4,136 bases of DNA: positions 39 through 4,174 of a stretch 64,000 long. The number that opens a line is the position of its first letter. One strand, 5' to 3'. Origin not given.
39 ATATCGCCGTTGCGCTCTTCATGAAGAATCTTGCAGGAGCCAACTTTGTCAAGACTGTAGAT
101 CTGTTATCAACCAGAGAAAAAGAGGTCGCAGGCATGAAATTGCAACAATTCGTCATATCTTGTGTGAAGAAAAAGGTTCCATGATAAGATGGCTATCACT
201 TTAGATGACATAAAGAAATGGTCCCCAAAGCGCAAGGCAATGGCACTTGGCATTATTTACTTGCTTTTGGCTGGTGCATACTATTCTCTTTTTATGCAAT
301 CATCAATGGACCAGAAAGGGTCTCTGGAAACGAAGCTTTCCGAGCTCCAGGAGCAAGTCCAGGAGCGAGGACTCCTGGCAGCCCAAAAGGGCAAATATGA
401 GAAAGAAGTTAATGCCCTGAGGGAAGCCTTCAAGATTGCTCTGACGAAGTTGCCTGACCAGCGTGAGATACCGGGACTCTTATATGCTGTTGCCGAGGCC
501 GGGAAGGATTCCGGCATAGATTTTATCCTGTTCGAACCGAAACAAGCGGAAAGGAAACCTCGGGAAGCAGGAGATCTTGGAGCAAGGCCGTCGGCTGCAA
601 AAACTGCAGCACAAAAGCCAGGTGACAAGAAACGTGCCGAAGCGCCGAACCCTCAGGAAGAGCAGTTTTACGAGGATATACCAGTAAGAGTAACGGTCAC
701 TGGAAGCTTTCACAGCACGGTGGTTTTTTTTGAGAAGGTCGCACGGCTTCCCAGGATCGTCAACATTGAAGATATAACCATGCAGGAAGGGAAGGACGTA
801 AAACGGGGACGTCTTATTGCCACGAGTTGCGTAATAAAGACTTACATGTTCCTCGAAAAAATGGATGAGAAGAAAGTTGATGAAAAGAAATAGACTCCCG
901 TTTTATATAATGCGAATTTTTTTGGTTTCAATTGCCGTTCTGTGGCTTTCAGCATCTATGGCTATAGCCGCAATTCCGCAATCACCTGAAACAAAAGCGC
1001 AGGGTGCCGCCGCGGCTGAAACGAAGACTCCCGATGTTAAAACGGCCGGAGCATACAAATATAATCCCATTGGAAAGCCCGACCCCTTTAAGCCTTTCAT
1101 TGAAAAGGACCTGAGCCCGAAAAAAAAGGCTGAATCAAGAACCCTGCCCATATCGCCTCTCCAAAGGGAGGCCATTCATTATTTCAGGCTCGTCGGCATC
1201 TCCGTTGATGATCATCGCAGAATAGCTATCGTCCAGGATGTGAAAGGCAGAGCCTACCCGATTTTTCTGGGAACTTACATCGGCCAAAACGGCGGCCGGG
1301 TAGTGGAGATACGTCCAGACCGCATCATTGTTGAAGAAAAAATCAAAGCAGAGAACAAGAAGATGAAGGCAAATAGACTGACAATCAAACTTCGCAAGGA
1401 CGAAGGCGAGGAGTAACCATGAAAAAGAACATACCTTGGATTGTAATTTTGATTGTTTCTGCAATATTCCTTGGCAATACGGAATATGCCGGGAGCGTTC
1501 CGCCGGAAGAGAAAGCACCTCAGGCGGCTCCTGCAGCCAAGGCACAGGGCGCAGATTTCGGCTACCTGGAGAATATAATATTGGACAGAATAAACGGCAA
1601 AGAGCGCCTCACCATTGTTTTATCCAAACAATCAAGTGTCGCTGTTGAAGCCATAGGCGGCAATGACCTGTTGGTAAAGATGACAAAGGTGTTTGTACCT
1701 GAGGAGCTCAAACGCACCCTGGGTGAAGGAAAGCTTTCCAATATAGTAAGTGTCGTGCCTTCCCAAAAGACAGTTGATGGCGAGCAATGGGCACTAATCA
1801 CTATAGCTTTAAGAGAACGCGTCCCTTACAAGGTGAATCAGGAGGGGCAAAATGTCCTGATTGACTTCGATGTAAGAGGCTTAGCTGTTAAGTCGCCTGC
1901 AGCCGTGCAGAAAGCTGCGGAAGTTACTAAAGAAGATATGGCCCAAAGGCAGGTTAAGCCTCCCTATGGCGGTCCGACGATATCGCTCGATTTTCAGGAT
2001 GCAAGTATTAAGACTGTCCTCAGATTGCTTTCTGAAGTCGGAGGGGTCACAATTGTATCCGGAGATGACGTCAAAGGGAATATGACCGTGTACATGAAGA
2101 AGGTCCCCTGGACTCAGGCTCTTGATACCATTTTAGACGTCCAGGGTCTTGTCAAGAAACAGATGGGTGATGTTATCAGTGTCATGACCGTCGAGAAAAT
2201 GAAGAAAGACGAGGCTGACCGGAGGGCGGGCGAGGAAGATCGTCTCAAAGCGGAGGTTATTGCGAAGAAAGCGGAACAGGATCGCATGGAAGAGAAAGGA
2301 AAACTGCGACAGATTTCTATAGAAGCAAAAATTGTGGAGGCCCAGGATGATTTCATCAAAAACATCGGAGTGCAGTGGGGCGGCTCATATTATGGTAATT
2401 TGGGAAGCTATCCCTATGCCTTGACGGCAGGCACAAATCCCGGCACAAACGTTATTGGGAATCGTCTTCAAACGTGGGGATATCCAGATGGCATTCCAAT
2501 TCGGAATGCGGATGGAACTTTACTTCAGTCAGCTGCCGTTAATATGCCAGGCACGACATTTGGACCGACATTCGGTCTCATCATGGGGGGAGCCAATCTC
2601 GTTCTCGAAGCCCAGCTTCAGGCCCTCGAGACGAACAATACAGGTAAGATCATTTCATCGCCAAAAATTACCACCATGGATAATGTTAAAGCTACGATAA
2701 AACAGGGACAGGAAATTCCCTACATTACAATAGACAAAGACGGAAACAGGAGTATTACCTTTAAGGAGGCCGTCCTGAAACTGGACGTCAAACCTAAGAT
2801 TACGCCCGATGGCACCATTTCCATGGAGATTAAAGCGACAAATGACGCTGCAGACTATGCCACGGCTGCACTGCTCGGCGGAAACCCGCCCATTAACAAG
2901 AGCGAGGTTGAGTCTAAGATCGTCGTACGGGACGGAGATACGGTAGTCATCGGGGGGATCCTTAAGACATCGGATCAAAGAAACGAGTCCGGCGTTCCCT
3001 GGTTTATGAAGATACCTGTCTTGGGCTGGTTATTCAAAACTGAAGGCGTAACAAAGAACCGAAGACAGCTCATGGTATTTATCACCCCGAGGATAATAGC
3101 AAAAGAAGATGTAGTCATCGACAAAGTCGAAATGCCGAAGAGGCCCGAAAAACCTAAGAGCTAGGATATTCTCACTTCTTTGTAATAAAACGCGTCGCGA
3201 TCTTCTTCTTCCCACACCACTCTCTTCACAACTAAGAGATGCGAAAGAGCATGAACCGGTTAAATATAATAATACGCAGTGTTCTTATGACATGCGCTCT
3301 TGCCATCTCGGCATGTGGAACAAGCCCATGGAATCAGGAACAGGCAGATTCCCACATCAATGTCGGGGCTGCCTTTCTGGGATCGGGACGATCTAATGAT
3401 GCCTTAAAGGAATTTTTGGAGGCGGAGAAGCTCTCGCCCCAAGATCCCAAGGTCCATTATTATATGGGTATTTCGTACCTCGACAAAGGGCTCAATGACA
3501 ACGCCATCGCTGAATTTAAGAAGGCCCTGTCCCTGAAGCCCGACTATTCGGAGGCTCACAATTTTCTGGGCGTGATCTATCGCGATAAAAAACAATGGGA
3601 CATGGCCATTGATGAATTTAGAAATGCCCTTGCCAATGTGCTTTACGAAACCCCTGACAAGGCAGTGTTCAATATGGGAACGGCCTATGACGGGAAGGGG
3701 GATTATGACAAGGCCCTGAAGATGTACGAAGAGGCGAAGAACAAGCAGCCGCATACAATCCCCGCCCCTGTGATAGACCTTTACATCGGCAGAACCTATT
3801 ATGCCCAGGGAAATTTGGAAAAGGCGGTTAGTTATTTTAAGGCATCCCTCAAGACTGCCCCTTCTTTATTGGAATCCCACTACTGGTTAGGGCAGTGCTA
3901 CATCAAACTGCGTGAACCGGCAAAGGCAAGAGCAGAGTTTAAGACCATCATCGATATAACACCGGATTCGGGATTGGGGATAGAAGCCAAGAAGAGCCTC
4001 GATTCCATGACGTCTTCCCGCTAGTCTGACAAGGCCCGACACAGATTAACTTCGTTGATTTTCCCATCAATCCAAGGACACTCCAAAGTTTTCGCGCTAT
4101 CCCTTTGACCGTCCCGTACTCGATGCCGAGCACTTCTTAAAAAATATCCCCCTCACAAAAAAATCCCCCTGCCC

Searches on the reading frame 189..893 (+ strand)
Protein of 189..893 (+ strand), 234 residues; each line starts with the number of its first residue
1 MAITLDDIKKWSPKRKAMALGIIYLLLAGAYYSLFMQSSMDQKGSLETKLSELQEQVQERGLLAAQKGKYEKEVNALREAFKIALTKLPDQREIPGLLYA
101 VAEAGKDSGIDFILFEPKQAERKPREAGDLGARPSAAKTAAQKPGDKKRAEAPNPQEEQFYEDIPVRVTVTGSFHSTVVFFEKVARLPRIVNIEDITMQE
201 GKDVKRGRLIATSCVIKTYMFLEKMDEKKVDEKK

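Call 50: search_protein_families(library=pfam, proteins=[window:189-893:+], max_evalue=0.001)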
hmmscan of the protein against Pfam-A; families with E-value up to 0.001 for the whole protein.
window:189-893:+ (234 aa): 1 family
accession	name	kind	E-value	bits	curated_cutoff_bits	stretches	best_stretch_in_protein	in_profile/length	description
PF04350.18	PilO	-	6.5e-33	114.3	22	2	153-223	76-145/145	Pilus assembly protein, PilO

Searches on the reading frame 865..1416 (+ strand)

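Call 50: search_protein_families(library=pfam, proteins=[window:865-1416:+], max_evalue=0.001)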
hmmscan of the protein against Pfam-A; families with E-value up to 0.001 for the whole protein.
window:865-1416:+ (183 aa): 2 families
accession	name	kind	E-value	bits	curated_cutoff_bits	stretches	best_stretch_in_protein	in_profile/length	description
PF04351.19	PilP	-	3.5e-13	50.2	25.6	1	48-172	13-142/146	Pilus assembly protein, PilP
PF11356.14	T2SSC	-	4.6e-05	23.7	27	1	20-162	2-136/141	Type II secretion system protein C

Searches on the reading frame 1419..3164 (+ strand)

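Call 50: search_protein_families(library=pfam, proteins=[window:1419-3164:+], max_evalue=0.001)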
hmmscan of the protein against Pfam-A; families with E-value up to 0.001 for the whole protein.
window:1419-3164:+ (581 aa): 3 families
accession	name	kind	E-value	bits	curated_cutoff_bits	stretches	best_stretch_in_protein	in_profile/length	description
PF00263.26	Secretin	-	2.5e-51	174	27.5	1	402-560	1-168/169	Bacterial type II and III secretion system protein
PF07660.19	STN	-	8.4e-07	29.1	28.4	1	212-256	4-50/52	Secretin and TonB N terminus short domain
PF21305.2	type_II_gspD_N0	-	1e-05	25.7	27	1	190-247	1-62/71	GspD-like, N0 domain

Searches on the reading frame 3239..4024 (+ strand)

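Call 50: search_protein_families(library=pfam, proteins=[window:3239-4024:+], max_evalue=0.001)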
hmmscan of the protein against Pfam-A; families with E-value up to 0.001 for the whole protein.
window:3239-4024:+ (261 aa): 20 families
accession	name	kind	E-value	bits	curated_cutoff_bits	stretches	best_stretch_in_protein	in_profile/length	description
PF07719.23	TPR_2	-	7.4e-39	129.1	27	5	70-103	1-34/34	Tetratricopeptide repeat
PF00515.34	TPR_1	-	4.9e-32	108.9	27.8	2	70-103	1-34/34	Tetratricopeptide repeat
PF13181.12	TPR_8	-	1.6e-27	93.7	25.7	1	76-103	7-34/34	Tetratricopeptide repeat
PF13414.12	TPR_11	-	5.3e-25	87.3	26.8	3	80-114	4-38/42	TPR repeat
PF13432.12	TPR_16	-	2.2e-24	86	32.7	3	184-244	4-64/65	Tetratricopeptide repeat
PF14559.12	TPR_19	-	1.7e-21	76.8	25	3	188-243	2-57/68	Tetratricopeptide repeat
PF13424.12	TPR_12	-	4.5e-20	72.1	30.1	2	105-166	4-71/77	Tetratricopeptide repeat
PF13428.12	TPR_14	-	9.7e-19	66.4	23.5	0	181-219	5-43/44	Tetratricopeptide repeat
PF13174.12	TPR_6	-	3.4e-18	65.4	26.3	0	142-172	2-32/33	Tetratricopeptide repeat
PF13176.12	TPR_7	-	8.4e-16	57.1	27.9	0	144-170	3-31/36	Tetratricopeptide repeat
PF13431.12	TPR_17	-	2.5e-15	55.8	24.4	0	93-124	2-33/34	Tetratricopeptide repeat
PF12895.13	ANAPC3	-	2.1e-10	41.1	27.2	1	154-234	3-79/82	Anaphase-promoting complex, cyclosome, subunit 3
PF13374.12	TPR_10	-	1.4e-08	34.9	27.5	0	183-206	8-31/42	Tetratricopeptide repeat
PF24575.1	TPR_Slam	-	1e-06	29.5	35.2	0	72-126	49-103/104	Surface lipoprotein assembly modifier, N-terminal TPR repeats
PF25063.1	ARM_TT21_C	-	1.5e-06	28.7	35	0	80-130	105-155/209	Tetratricopeptide repeat protein 21 C-terminal ARM domain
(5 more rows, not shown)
